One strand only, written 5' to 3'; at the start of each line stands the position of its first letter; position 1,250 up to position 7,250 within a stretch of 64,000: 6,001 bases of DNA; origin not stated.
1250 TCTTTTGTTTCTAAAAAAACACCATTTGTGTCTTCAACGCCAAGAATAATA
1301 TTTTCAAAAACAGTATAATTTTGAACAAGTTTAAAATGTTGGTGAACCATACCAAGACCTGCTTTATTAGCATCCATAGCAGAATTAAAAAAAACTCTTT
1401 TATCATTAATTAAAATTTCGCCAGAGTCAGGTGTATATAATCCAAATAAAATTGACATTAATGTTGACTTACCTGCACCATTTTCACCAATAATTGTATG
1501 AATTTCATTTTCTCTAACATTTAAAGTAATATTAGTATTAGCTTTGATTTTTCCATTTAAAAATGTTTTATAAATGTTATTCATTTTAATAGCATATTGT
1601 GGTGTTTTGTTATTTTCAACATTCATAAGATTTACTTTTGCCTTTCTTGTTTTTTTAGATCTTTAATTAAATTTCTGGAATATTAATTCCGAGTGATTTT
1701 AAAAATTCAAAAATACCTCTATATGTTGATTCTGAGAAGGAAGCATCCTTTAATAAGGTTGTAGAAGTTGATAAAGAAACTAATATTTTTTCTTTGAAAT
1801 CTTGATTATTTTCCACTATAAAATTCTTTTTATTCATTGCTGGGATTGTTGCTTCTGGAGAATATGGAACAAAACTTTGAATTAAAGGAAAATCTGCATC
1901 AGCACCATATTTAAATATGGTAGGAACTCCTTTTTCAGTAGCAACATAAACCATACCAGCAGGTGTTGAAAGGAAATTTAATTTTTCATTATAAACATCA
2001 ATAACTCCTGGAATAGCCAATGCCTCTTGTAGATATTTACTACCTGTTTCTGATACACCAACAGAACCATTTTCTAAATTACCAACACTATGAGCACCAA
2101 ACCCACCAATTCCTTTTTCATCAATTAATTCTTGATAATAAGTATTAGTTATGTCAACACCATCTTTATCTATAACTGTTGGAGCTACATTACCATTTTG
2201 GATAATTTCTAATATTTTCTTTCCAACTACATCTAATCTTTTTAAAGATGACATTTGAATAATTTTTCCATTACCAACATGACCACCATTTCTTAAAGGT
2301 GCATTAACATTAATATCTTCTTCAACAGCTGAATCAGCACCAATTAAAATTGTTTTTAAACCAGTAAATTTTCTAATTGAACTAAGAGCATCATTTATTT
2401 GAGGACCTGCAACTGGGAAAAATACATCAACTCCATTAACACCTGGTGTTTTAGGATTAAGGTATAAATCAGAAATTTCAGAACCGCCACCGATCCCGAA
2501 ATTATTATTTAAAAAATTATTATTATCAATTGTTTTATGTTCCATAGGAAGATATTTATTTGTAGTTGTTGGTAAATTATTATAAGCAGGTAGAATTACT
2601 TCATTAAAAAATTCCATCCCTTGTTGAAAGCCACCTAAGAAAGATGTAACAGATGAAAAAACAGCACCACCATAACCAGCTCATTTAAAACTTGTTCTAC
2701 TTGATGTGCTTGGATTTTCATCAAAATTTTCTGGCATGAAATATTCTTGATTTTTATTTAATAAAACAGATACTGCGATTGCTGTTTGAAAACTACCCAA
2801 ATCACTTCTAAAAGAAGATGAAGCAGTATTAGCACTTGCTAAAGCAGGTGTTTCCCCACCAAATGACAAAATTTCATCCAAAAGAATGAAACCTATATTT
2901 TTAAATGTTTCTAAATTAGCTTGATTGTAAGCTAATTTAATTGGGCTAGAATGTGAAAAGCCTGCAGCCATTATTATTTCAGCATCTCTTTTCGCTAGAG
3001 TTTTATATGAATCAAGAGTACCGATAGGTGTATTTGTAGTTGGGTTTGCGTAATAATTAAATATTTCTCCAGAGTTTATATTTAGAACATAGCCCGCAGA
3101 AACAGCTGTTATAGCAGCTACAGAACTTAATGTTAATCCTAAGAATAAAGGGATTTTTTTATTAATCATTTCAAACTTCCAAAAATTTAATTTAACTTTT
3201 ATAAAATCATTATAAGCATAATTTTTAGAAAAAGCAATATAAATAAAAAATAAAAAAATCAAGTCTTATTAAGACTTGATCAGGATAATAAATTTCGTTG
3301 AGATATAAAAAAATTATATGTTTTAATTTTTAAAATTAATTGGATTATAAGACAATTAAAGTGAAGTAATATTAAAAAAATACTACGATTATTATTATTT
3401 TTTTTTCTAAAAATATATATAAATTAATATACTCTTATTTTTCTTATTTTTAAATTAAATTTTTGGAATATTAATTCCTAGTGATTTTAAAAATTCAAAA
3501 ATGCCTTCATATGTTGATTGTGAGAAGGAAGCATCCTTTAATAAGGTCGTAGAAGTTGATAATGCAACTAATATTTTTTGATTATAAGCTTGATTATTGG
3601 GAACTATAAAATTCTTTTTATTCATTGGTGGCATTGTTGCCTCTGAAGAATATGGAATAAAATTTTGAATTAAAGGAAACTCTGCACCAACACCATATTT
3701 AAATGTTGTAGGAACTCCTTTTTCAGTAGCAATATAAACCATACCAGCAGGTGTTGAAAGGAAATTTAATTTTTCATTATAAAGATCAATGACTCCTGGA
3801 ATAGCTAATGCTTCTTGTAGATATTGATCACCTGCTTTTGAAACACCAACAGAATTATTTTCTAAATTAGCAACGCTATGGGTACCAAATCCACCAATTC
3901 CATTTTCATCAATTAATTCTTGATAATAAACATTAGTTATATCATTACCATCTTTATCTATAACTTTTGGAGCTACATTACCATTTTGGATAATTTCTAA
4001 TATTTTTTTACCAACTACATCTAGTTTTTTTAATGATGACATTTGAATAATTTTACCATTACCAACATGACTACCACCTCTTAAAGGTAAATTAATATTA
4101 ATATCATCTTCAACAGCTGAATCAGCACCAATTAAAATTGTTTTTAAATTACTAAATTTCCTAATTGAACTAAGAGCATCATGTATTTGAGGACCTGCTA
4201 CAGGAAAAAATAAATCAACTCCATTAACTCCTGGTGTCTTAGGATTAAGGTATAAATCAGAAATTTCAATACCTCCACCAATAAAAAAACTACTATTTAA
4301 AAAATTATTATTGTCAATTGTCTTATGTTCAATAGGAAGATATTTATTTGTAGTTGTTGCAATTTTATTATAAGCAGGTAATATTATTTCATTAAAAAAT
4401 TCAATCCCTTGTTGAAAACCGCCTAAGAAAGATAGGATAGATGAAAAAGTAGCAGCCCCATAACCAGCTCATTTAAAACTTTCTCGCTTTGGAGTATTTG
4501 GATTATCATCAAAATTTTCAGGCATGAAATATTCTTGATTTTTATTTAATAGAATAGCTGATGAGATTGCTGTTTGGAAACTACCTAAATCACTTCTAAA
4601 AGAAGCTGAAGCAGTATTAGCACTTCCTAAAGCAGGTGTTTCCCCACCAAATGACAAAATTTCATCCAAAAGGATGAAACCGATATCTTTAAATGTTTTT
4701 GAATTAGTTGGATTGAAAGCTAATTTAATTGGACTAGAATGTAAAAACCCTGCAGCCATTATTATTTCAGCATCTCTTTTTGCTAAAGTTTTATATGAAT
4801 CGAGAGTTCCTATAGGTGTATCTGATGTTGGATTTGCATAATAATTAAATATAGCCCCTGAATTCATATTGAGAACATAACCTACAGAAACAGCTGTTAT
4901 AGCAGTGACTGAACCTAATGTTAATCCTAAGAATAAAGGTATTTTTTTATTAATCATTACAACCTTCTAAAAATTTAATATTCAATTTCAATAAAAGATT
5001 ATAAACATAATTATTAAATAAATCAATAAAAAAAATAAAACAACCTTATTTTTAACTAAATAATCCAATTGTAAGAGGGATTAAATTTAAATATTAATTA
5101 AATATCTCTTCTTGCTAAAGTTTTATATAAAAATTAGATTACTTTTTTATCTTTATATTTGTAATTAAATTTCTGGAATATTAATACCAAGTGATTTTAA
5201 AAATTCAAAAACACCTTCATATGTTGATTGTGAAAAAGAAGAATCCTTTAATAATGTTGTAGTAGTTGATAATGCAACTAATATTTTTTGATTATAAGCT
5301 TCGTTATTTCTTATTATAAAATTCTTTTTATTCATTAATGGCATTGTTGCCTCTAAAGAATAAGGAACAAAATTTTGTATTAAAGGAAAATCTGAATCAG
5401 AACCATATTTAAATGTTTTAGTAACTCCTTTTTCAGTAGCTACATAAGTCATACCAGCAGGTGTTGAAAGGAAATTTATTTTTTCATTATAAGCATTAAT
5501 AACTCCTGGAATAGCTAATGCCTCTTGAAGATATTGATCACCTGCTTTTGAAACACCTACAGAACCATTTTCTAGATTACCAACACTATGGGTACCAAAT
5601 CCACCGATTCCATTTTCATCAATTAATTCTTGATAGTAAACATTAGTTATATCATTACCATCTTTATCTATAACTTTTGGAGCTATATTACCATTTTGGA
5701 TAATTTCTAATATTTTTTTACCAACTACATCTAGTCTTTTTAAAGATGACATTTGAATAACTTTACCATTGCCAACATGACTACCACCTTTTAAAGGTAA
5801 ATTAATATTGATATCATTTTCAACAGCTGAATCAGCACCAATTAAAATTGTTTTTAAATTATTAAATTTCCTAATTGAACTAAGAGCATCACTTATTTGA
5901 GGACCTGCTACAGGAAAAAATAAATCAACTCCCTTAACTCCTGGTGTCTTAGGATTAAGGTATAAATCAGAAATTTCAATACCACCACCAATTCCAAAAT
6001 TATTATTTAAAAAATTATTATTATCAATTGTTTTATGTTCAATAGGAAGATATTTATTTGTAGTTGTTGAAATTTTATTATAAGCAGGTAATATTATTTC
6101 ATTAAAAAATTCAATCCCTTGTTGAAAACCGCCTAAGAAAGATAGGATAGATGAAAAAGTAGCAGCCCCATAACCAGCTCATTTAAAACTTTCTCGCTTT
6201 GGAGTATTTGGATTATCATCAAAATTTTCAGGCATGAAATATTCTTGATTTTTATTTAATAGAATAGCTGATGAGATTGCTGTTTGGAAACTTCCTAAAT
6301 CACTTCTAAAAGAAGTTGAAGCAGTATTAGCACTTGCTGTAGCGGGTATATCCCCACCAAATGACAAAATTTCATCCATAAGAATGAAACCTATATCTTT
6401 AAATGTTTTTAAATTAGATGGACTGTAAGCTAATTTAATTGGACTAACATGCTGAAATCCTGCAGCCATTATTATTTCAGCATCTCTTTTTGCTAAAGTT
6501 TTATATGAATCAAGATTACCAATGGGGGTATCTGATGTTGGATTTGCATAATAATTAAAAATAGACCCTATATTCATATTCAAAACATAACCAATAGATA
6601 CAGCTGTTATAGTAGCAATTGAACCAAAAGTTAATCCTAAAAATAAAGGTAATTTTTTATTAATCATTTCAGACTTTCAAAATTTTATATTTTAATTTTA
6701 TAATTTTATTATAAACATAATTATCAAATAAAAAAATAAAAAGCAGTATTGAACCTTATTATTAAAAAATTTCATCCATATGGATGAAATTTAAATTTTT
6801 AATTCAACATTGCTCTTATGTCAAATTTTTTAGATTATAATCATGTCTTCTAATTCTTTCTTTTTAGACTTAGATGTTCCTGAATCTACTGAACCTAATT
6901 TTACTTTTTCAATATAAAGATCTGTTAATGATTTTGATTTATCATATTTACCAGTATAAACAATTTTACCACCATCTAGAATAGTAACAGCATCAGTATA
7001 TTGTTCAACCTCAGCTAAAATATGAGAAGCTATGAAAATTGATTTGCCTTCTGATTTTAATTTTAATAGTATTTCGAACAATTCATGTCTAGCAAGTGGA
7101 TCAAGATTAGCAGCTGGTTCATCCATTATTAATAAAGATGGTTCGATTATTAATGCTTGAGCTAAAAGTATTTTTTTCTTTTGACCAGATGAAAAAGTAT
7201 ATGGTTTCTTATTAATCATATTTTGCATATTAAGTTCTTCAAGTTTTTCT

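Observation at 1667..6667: Head-to-tail triplication of BMP-family binding proteins that lack any lipobox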

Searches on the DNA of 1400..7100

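Call 78: search_rna_families(source=window, start=1400, end=7100, threshold=evalue, max_evalue=1)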
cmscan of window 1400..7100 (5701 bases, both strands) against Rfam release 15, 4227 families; matches with E-value up to 1: 1.
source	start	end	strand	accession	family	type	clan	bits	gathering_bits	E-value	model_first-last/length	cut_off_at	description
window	1939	2030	-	RF00781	mir-505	Gene; miRNA;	-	23.5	60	0.18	1-83/83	no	mir-505 microRNA precursor family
